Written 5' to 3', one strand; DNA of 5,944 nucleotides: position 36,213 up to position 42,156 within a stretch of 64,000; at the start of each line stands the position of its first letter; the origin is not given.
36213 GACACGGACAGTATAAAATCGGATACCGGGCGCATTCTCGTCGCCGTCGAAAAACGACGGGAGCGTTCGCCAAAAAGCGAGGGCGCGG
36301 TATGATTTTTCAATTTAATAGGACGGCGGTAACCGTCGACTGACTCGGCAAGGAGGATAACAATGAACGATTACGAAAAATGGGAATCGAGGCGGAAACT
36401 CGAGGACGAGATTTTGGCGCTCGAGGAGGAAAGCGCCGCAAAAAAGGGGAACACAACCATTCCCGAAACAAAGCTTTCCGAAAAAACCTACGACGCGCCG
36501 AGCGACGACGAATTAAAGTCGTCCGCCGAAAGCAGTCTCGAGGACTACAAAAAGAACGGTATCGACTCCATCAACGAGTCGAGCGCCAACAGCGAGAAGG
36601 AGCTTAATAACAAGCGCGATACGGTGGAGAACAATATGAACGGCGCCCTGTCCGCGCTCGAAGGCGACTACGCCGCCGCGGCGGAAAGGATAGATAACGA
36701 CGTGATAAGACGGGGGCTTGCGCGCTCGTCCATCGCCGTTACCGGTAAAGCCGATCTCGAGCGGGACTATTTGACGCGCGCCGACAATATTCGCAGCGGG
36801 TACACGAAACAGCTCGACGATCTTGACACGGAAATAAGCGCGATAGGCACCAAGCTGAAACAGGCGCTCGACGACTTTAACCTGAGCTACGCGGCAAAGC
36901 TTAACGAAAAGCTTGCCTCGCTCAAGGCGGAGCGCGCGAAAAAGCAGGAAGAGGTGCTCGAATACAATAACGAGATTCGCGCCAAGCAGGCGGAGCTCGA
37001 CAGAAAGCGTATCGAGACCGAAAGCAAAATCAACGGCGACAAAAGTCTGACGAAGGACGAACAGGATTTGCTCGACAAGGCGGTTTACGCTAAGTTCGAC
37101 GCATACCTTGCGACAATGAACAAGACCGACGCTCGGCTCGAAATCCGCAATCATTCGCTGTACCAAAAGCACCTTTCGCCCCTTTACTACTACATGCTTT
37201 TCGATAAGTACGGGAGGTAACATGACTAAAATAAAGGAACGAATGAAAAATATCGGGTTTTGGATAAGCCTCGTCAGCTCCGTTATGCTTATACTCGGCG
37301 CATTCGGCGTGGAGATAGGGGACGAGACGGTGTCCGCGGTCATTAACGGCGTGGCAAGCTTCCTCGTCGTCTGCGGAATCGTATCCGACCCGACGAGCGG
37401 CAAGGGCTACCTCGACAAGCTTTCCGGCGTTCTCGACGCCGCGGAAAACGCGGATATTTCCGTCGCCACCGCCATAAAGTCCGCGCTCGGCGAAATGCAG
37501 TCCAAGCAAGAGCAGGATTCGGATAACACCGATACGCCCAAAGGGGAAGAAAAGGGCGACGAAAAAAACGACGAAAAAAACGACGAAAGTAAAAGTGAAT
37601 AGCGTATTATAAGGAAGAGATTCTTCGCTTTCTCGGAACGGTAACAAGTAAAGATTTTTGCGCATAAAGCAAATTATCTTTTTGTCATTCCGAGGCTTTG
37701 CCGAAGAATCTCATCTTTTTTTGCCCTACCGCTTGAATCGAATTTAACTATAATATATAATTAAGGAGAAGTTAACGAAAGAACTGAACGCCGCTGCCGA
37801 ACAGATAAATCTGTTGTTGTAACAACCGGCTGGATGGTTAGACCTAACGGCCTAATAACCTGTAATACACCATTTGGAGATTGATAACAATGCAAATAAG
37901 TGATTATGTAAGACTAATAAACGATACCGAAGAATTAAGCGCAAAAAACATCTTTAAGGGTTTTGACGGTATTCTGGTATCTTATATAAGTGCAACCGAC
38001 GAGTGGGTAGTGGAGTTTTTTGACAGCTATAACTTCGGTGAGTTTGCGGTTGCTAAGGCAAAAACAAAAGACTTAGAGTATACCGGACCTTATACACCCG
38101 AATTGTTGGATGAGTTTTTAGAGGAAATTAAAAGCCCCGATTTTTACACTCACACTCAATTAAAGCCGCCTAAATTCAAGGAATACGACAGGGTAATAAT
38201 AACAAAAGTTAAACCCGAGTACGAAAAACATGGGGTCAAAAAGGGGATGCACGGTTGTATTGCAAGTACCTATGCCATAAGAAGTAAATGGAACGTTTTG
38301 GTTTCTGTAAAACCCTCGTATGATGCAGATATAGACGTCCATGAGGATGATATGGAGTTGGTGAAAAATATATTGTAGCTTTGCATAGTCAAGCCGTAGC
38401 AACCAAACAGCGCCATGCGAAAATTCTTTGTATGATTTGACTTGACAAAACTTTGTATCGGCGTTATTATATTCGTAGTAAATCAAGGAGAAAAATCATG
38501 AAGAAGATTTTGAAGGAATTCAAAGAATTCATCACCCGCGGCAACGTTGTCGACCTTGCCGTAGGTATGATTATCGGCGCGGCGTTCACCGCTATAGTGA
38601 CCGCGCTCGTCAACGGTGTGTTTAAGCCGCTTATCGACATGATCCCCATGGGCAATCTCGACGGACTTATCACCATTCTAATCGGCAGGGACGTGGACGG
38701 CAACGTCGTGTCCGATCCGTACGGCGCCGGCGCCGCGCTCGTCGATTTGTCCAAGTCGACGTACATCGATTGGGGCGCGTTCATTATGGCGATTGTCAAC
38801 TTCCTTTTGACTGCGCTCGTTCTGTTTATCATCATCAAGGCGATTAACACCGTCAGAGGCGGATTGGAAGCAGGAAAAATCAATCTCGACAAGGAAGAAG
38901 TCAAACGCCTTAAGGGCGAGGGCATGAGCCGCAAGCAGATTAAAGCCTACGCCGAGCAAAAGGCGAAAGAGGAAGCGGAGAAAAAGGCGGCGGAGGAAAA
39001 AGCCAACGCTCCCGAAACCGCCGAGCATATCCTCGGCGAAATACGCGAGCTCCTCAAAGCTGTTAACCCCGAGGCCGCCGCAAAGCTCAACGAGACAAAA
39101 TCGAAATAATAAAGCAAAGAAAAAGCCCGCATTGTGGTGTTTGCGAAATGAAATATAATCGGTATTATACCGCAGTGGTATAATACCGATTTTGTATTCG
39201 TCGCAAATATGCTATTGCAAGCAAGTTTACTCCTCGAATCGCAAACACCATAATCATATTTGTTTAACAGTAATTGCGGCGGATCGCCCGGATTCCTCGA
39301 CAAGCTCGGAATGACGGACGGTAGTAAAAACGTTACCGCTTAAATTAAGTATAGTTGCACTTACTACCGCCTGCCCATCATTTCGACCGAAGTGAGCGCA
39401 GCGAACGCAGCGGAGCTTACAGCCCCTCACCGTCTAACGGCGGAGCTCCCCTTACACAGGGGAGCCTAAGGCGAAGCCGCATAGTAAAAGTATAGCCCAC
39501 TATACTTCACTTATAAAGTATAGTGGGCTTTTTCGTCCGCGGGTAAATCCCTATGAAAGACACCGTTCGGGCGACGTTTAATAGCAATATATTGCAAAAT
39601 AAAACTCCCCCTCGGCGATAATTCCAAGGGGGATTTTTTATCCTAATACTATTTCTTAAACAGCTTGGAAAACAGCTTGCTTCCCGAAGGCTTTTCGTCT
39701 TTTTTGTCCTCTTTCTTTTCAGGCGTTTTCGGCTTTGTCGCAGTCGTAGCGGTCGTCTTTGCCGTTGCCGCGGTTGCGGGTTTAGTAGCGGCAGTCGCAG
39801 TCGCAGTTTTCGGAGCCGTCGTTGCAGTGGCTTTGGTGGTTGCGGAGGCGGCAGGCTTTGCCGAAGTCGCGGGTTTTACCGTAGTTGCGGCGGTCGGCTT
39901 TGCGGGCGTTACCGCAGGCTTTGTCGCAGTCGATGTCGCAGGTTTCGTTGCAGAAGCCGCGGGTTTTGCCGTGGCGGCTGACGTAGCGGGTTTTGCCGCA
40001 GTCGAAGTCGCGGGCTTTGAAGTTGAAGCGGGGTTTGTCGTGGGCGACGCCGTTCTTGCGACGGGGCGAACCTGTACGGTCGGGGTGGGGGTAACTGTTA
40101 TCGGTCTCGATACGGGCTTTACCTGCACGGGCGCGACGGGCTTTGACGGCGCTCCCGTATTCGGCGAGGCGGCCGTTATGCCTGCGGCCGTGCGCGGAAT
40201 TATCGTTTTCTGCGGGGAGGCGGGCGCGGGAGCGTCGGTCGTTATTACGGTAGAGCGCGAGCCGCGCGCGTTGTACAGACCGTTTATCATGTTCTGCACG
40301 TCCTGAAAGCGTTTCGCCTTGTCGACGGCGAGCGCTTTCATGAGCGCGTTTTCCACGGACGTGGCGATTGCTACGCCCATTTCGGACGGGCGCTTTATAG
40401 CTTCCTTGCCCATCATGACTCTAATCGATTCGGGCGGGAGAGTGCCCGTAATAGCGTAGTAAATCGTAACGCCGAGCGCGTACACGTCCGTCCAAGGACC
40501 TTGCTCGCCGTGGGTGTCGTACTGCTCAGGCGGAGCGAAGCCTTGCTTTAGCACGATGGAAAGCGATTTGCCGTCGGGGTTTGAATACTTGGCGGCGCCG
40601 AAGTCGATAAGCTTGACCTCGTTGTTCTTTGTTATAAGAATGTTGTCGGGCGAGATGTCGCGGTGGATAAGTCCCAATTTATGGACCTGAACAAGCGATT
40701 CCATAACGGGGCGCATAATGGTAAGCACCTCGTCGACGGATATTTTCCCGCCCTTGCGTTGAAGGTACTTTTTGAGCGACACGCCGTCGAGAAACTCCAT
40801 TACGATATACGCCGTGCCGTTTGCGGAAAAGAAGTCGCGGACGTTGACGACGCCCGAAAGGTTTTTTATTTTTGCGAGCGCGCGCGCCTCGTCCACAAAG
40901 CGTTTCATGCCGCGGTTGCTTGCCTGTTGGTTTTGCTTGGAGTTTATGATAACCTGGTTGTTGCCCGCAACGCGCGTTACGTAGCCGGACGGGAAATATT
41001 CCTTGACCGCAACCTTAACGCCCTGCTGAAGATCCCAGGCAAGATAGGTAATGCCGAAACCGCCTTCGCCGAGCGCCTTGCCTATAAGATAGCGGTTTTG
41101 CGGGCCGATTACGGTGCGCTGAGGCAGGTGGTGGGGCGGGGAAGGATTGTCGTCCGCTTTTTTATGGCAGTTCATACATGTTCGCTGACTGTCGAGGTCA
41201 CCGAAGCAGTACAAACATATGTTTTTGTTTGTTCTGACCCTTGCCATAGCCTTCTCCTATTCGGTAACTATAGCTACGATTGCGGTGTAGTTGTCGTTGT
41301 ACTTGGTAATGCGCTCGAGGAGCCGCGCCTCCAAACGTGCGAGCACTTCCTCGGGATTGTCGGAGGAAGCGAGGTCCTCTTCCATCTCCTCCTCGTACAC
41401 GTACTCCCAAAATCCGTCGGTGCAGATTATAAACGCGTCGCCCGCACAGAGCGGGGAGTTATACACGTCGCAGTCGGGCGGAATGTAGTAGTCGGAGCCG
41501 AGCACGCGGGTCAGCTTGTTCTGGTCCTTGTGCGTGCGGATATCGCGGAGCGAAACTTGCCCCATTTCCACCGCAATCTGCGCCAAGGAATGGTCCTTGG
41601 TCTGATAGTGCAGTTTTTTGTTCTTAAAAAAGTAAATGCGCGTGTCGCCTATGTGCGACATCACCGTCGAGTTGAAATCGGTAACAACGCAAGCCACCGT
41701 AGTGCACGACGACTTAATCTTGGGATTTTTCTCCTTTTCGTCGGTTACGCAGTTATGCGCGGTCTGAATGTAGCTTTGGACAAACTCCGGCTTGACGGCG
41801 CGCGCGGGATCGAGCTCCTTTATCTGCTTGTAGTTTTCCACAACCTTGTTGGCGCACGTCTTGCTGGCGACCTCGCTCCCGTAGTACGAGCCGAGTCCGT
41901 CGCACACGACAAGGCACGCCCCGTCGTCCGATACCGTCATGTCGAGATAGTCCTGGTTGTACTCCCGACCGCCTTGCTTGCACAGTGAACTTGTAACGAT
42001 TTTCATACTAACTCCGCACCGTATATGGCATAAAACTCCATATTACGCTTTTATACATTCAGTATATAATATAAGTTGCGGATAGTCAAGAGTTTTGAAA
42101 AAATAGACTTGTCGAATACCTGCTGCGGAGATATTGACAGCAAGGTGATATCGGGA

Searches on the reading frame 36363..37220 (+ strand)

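Call 19: search_protein_families(library=pfam, proteins=[window:36363-37220:+], max_evalue=0.001)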
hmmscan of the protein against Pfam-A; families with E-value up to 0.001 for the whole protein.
window:36363-37220:+ (285 aa): 1 family
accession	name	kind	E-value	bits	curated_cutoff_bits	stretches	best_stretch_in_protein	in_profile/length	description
PF25588.1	DUF7934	-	1.5e-44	153.1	30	1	11-241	34-264/333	Family of unknown function (DUF7934)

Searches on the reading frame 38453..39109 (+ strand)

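Call 19: search_protein_families(library=pfam, proteins=[window:38453-39109:+], max_evalue=0.001)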
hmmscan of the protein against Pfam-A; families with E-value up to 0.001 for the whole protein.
window:38453-39109:+ (218 aa): 1 family
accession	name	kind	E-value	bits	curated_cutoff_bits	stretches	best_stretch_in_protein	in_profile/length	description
PF01741.23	MscL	-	4.5e-31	108.2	27.4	1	19-202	1-123/123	Large-conductance mechanosensitive channel, MscL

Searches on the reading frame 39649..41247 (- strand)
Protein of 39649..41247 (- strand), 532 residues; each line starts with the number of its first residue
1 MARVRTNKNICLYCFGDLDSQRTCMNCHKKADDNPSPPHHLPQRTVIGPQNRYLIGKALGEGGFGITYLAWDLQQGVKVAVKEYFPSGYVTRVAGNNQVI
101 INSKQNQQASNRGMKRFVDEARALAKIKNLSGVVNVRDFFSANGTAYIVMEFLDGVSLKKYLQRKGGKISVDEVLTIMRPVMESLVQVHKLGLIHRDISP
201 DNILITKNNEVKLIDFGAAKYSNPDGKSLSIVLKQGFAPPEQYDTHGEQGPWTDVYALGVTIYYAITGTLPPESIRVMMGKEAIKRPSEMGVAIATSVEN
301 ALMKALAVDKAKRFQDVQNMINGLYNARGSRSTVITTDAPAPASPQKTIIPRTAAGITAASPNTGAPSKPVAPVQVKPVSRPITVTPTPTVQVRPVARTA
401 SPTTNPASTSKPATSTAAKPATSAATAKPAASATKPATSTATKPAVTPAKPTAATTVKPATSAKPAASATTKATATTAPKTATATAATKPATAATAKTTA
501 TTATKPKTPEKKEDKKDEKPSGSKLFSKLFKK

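Call 19: search_protein_families(library=pfam, proteins=[window:39649-41247:-], max_evalue=0.001)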
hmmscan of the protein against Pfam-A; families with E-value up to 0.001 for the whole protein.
window:39649-41247:- (532 aa): 8 families
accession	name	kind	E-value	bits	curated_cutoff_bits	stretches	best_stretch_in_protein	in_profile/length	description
PF00069.31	Pkinase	-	1.2e-36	126.9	31.7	1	55-279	3-204/263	Protein kinase domain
PF07714.23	PK_Tyr_Ser-Thr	-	2.1e-24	86.7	23.1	1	83-311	22-246/258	Protein tyrosine and serine/threonine kinase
PF03109.22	ABC1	-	2.7e-08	33.7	22.9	1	144-224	141-219/244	ABC1 atypical kinase-like domain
PF14531.12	Kinase-like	-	6.7e-07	29.3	25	1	185-298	158-278/289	Kinase-like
PF01163.29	RIO1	-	4.7e-06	26.8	22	1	108-218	44-150/187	RIO domain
PF01636.29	APH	-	6e-06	26.6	23.2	1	189-224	166-202/239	Phosphotransferase enzyme family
PF06293.20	Kdo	-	2.6e-05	24.2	21.3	1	144-219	90-169/207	Lipopolysaccharide kinase (Kdo/WaaP) family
PF17667.7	Pkinase_fungal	-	0.00019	20.7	24.1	1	171-223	285-343/387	Fungal protein kinase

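Call 63: search_protein_families(library=padloc, proteins=[window:39649-41247:-], max_evalue=0.01)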
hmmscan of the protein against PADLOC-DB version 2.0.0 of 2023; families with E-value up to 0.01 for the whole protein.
window:39649-41247:- (532 aa): 35 families (the best 25 are shown)
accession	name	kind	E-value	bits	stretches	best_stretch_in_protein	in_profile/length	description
PDLC04138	mad6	-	9.5e-53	178.1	1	49-275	49-259/659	mads_6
PDLC04047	PD-T4-6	-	1.2e-48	163.8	1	51-327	10-272/327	-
PDLC04042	PD-T4-6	-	1.1e-47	161.1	1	50-331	8-276/292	-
PDLC04060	PD-T4-6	-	5.2e-46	155.5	1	50-336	7-278/486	-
PDLC04045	PD-T4-6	-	1.7e-45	153.5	1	50-339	32-312/350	-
PDLC04053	PD-T4-6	-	6.6e-42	142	1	51-342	9-285/311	-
PDLC04044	PD-T4-6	-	1.2e-39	134.5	1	24-348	4-312/372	-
PDLC04043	PD-T4-6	-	5.9e-38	129.1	1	52-482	16-422/452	-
PDLC01088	C3a189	-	2.8e-37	126.7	1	59-332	5-267/840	kinase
PDLC04057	PD-T4-6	-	5.9e-35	119.1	1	52-327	9-270/443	-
PDLC04048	PD-T4-6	-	8.3e-35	118.8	1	51-327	10-272/354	-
PDLC04061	PD-T4-6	-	1.7e-34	118.2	1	111-515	57-494/510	-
PDLC04051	PD-T4-6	-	4.1e-34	116.3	1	50-352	31-319/476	-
PDLC04054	PD-T4-6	-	9.8e-33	112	1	53-369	12-316/347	-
PDLC04062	PD-T4-6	-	2.3e-32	110.6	1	50-333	31-299/450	-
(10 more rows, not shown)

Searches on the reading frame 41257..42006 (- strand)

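Call 19: search_protein_families(library=pfam, proteins=[window:41257-42006:-], max_evalue=0.001)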
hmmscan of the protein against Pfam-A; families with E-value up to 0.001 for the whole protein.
window:41257-42006:- (249 aa): 2 families
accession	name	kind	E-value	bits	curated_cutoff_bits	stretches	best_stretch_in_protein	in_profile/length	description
PF13672.11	PP2C_2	-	3.4e-17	63.1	24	1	15-207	10-182/209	Protein phosphatase 2C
PF00481.26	PP2C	-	5.5e-08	33.2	20.3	1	43-208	44-221/255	Protein phosphatase 2C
